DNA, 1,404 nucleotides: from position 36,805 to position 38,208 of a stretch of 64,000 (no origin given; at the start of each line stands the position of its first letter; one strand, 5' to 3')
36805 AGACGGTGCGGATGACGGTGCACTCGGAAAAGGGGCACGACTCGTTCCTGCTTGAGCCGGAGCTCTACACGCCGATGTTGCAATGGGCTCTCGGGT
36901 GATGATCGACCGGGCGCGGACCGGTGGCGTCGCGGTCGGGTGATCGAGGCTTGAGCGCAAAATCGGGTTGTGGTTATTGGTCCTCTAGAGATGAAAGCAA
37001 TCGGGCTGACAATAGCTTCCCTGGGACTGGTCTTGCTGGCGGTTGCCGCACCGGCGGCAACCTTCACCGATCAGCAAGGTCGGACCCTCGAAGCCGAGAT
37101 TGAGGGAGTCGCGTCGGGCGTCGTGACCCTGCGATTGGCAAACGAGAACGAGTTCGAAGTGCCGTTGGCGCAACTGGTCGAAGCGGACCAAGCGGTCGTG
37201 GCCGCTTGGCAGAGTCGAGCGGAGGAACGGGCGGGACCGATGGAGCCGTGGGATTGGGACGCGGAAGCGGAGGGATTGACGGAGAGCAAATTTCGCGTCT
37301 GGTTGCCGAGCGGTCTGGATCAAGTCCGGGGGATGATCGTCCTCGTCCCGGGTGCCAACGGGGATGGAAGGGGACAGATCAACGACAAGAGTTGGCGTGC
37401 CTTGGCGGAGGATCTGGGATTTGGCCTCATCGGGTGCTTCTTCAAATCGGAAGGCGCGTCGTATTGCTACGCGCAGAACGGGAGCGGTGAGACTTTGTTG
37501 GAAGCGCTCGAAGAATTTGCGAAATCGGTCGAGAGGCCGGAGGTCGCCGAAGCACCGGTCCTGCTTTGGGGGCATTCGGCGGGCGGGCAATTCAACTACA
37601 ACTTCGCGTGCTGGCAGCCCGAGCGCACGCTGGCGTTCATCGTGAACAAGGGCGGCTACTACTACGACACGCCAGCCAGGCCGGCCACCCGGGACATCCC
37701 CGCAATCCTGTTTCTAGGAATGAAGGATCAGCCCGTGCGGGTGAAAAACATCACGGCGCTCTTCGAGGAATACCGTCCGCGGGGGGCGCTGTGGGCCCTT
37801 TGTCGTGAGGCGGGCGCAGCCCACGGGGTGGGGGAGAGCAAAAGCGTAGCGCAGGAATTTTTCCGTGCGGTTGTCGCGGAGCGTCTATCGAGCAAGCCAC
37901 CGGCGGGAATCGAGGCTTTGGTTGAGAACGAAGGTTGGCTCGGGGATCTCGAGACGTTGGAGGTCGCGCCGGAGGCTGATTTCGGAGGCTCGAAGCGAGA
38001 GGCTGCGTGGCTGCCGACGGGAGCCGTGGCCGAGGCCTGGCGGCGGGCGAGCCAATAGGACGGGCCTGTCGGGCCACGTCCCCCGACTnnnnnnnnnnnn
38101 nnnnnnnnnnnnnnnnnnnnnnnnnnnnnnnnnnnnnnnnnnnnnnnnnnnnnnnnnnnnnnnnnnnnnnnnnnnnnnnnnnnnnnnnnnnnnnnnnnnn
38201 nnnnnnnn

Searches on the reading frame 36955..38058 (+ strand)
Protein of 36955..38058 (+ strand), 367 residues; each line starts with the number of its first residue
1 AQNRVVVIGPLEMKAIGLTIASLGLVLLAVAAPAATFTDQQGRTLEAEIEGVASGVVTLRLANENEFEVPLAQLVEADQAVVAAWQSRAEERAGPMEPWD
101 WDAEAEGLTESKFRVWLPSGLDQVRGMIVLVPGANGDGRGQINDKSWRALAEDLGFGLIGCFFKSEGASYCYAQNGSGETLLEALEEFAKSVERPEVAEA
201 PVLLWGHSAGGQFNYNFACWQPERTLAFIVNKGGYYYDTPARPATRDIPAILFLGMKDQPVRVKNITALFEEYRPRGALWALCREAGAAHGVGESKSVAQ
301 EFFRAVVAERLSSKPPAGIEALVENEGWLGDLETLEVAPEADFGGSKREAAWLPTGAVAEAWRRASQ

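Call 29: search_protein_families(library=pfam, proteins=[window:36955-38058:+], max_evalue=0.1)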
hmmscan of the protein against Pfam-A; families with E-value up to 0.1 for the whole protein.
window:36955-38058:+ (367 aa): 2 families
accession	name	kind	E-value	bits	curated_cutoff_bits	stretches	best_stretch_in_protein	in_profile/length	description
PF00326.27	Peptidase_S9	-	0.014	15.3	22.6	0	234-301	128-197/213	Prolyl oligopeptidase family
PF12146.15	Hydrolase_4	-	0.06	13.1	27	0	180-229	57-105/239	Serine aminopeptidase, S33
